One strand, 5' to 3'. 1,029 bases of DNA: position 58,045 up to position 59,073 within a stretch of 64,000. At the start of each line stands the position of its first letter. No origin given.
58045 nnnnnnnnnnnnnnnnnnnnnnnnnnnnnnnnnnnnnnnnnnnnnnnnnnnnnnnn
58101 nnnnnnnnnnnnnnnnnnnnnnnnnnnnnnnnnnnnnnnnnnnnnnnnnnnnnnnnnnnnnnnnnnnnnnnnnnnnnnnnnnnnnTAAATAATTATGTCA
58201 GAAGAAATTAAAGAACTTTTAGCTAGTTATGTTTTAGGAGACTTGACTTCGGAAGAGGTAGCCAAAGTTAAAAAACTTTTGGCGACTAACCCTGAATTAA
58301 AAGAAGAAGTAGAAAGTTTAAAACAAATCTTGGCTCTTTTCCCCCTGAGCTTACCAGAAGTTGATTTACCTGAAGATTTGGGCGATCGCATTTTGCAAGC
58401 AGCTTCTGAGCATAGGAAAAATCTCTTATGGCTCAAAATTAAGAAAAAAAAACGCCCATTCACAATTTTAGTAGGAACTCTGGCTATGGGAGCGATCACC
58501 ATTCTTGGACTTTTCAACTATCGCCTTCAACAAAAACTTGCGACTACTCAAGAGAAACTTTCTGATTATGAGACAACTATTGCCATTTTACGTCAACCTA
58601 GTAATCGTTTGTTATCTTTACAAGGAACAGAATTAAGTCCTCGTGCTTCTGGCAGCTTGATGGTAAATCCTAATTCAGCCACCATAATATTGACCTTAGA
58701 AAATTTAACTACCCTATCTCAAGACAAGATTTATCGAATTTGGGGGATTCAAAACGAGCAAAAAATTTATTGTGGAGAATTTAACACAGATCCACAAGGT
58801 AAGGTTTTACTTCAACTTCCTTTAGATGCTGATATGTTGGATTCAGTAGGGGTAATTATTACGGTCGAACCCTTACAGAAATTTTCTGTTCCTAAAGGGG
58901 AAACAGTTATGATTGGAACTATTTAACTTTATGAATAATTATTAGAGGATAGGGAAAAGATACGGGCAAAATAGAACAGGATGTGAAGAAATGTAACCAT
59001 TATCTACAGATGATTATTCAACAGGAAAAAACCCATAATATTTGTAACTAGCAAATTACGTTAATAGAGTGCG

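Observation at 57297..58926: Exported Cys-heptad-repeat mini-protein encoded by 21-bp tandem repeats, in an operon with an ECF sigma/RskA-type anti-sigma pair and divergent from the metalloid/redox operon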

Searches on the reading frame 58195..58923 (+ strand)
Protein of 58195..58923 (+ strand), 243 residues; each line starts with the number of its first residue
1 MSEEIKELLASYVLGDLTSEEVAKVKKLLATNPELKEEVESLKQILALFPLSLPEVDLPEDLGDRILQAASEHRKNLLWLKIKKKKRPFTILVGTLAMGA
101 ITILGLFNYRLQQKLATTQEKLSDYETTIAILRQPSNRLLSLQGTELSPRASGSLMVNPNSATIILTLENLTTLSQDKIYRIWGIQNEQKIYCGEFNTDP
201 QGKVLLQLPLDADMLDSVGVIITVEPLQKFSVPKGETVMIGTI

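Call 4: search_protein_families(library=pfam, proteins=[window:58195-58923:+], max_evalue=0.01)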
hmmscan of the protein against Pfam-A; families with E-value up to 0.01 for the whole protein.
window:58195-58923:+ (243 aa): 1 family
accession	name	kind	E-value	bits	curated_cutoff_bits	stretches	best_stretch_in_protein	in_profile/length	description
PF10099.14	RskA_C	-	8.7e-18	65.3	29.4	1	95-227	4-123/135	Anti-sigma-K factor rskA, C-terminal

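Call 5: search_protein_families(library=ncbifam, proteins=[window:58195-58923:+], max_evalue=0.01)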
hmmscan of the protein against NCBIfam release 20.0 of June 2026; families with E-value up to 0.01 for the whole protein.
window:58195-58923:+ (243 aa): 2 families
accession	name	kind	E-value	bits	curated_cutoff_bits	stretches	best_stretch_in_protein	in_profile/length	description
NF052375.1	antisigma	equivalog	8.3e-27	94.6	100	1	8-226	1-206/217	anti-sigma factor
NF010501.0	PRK13920.1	subfamily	2.4e-19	69.9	225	1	3-214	2-189/213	putative anti-sigmaE protein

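Call 18: find_encoding_contigs(protein=window:58195-58923:+, flank=4000, max_places=6)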
Protein window:58195-58923:+ (243 aa): 5 contigs read that carry it; 4 places shown.
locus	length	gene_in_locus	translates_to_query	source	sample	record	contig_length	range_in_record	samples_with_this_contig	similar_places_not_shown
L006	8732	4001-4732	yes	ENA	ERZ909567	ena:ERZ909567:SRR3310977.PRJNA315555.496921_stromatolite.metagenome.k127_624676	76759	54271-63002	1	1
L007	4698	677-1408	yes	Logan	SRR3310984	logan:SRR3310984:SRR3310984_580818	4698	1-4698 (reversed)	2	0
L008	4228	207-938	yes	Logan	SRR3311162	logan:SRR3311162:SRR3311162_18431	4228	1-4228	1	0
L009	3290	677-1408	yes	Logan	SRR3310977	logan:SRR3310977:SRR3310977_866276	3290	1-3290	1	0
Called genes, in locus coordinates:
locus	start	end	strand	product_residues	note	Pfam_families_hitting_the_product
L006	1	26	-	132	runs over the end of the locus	-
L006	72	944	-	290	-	PF01925:TauE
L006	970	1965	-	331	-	PF04055:Radical_SAM, PF12345:DUF3641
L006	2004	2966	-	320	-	PF01209:Ubie_methyltran, PF13847:Methyltransf_31, PF08241:Methyltransf_11, PF08242:Methyltransf_12 (weak), PF13649:Methyltransf_25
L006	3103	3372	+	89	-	-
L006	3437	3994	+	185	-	PF07638:Sigma70_ECF (weak), PF04542:Sigma70_r2, PF08281:Sigma70_r4_2, PF04545:Sigma70_r4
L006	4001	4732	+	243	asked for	PF10099:RskA_C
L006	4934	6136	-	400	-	PF01383:CpcD, PF00667:FAD_binding_1 (faint), PF00175:NAD_binding_1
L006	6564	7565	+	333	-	PF00485:PRK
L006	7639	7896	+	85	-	-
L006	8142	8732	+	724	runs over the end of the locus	PF12437:GSIII_N, PF00120:Gln-synt_C, PF18318:Gln-synt_C-ter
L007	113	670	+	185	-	PF07638:Sigma70_ECF (weak), PF04542:Sigma70_r2, PF08281:Sigma70_r4_2, PF04545:Sigma70_r4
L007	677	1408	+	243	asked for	PF10099:RskA_C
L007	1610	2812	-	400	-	PF01383:CpcD, PF00667:FAD_binding_1 (faint), PF00175:NAD_binding_1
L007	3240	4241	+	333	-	PF00485:PRK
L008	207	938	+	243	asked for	PF10099:RskA_C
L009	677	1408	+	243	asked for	PF10099:RskA_C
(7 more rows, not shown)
